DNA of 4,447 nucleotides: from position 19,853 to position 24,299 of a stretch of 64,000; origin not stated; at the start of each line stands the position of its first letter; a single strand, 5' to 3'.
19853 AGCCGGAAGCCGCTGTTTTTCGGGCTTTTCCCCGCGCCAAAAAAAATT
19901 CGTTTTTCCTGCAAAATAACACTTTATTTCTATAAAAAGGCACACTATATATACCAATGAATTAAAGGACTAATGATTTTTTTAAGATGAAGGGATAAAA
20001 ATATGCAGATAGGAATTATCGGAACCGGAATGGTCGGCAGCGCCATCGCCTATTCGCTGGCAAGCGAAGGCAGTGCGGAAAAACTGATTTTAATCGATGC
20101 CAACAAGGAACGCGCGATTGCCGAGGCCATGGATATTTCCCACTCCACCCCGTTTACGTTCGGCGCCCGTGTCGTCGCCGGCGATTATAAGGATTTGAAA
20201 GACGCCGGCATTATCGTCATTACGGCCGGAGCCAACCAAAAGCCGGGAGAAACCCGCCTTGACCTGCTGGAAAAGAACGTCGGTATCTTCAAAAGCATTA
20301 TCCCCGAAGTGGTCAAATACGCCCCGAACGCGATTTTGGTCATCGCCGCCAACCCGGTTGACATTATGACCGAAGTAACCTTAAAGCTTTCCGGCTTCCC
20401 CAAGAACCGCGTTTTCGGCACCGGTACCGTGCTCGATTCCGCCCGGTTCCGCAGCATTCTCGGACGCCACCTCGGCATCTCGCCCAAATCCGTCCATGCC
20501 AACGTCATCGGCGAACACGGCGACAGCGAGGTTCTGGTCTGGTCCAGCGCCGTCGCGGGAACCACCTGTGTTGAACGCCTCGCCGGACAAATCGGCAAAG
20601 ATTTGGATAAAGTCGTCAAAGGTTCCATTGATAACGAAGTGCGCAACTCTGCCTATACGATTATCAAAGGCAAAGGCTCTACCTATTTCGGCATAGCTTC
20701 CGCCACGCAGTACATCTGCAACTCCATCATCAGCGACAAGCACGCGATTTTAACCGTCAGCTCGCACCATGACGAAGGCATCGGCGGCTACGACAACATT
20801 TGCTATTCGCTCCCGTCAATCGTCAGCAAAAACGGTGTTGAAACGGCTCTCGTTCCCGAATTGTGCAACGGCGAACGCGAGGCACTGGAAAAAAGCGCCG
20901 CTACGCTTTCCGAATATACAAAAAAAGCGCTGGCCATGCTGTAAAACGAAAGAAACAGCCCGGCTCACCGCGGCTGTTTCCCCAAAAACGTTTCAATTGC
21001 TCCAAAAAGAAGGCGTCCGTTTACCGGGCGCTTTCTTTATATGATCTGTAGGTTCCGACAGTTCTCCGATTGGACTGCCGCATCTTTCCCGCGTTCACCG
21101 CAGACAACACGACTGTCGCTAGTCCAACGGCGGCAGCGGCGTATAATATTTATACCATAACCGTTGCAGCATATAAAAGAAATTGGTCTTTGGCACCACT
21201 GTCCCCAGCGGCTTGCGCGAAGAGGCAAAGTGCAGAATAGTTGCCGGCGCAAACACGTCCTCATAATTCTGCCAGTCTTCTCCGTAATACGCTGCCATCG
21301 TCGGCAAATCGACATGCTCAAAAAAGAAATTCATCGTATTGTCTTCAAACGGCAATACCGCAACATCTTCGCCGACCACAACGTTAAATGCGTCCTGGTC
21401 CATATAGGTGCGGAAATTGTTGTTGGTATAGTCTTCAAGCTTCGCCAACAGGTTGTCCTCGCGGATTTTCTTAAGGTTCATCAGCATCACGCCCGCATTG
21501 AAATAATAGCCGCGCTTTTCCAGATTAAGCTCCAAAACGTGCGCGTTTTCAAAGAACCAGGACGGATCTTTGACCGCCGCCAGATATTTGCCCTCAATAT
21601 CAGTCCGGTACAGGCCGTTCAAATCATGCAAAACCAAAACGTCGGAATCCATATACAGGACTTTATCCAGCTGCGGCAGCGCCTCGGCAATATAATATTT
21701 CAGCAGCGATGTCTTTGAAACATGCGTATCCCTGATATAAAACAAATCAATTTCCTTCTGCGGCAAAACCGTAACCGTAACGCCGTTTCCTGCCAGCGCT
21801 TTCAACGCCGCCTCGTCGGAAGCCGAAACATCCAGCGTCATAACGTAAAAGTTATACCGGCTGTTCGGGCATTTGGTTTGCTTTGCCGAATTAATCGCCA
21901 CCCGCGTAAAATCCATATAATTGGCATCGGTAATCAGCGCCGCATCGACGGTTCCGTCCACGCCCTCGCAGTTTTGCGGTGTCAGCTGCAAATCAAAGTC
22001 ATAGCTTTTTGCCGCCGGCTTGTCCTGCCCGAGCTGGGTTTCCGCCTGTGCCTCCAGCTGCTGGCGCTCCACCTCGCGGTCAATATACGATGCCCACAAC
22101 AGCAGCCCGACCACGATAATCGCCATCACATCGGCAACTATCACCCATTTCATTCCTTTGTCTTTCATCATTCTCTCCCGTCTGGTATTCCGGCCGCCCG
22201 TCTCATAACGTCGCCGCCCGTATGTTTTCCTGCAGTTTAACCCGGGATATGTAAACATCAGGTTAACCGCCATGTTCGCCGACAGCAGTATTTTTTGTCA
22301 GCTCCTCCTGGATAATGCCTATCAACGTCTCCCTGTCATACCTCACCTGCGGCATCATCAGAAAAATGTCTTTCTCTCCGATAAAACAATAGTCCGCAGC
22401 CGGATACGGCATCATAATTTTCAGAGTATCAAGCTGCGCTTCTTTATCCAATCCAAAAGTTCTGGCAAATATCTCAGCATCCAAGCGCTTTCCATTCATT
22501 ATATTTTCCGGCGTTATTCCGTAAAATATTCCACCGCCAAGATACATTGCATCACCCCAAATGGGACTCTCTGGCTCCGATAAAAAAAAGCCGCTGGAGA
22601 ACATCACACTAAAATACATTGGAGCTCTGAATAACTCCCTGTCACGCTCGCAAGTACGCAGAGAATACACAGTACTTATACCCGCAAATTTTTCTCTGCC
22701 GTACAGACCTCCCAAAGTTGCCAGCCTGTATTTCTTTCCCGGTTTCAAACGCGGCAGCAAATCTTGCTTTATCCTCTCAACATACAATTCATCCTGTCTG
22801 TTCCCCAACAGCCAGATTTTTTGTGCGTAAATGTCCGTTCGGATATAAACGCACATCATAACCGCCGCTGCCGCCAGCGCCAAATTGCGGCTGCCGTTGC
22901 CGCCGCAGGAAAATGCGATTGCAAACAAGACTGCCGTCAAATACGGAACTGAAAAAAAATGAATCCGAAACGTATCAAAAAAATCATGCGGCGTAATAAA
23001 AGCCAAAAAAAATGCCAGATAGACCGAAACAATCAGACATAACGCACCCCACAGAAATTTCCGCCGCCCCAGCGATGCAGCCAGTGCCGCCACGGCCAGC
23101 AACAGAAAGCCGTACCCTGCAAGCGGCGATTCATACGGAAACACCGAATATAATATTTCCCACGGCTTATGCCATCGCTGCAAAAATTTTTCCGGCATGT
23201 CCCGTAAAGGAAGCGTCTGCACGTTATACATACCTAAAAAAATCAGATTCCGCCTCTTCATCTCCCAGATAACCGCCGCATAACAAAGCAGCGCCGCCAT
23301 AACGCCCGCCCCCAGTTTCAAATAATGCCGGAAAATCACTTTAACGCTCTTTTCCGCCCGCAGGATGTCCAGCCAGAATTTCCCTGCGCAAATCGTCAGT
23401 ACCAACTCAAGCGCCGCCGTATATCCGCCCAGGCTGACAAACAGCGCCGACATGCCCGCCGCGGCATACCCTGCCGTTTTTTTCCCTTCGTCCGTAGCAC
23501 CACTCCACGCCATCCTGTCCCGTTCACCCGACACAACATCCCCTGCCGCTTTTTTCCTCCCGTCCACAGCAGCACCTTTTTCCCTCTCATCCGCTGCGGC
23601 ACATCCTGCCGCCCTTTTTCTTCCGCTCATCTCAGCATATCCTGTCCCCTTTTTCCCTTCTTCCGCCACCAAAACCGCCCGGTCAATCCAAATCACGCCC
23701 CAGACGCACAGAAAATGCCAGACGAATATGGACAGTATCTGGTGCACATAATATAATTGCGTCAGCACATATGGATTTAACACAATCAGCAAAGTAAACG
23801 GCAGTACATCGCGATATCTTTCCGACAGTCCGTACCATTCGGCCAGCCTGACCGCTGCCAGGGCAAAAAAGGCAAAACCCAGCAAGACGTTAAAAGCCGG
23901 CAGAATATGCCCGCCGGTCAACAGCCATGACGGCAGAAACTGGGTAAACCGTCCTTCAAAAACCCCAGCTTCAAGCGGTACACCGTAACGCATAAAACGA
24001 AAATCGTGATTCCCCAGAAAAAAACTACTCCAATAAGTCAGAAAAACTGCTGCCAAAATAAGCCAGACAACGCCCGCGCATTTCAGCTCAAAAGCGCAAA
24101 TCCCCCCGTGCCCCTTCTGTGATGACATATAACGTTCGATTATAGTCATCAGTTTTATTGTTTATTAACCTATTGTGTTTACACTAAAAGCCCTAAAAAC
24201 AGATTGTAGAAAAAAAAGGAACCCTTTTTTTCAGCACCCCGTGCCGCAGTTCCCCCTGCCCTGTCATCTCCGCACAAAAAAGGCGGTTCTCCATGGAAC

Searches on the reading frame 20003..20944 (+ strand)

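Call 71: search_protein_families(library=pfam, proteins=[window:20003-20944:+], max_evalue=0.001)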
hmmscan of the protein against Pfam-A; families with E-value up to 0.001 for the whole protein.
window:20003-20944:+ (313 aa): 5 families
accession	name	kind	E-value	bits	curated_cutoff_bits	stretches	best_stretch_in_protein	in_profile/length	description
PF00056.29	Ldh_1_N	-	2.7e-45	154.3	27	1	2-139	2-141/141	lactate/malate dehydrogenase, NAD binding domain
PF02866.23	Ldh_1_C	-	2.4e-30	106.3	22.6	1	142-311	1-172/174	lactate/malate dehydrogenase, alpha/beta C-terminal domain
PF03807.23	F420_oxidored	-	5.6e-05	24.1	21.6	1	2-66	1-57/94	NADP oxidoreductase coenzyme F420-dependent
PF02056.22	Glyco_hydro_4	-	0.00038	20.5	23.2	0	92-133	120-161/183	Family 4 glycosyl hydrolase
PF03435.24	Sacchrp_dh_NADP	-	0.00044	21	25.1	1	3-53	1-50/129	Saccharopine dehydrogenase NADP binding domain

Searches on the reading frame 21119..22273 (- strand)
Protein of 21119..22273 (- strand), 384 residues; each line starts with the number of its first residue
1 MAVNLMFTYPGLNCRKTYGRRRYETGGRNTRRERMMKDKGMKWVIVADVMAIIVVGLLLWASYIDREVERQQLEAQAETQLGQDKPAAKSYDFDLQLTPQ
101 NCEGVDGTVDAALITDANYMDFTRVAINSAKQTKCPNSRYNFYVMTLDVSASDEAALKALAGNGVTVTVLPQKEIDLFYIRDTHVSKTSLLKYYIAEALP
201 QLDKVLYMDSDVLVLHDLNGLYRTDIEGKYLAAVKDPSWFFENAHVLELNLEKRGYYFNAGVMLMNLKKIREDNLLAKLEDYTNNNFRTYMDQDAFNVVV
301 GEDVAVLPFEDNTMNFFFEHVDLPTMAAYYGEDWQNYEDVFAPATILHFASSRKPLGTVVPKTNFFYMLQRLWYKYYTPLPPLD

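Call 71: search_protein_families(library=pfam, proteins=[window:21119-22273:-], max_evalue=0.001)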
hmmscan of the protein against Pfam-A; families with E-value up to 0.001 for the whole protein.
window:21119-22273:- (384 aa): 1 family
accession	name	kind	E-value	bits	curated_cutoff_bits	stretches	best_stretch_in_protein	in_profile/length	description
PF01501.26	Glyco_transf_8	-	1.6e-37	129.9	24.3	1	113-355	4-248/253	Glycosyl transferase family 8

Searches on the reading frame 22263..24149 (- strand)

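Call 70: search_protein_families(library=pfam, proteins=[window:22263-24149:-], max_evalue=0.00001)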
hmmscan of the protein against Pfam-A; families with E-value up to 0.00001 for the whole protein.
window:22263-24149:- (628 aa): 1 family
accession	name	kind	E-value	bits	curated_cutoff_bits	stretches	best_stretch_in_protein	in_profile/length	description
PF14264.12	Glucos_trans_II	-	2.4e-13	50.4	30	2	223-411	118-315/317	Glucosyl transferase GtrII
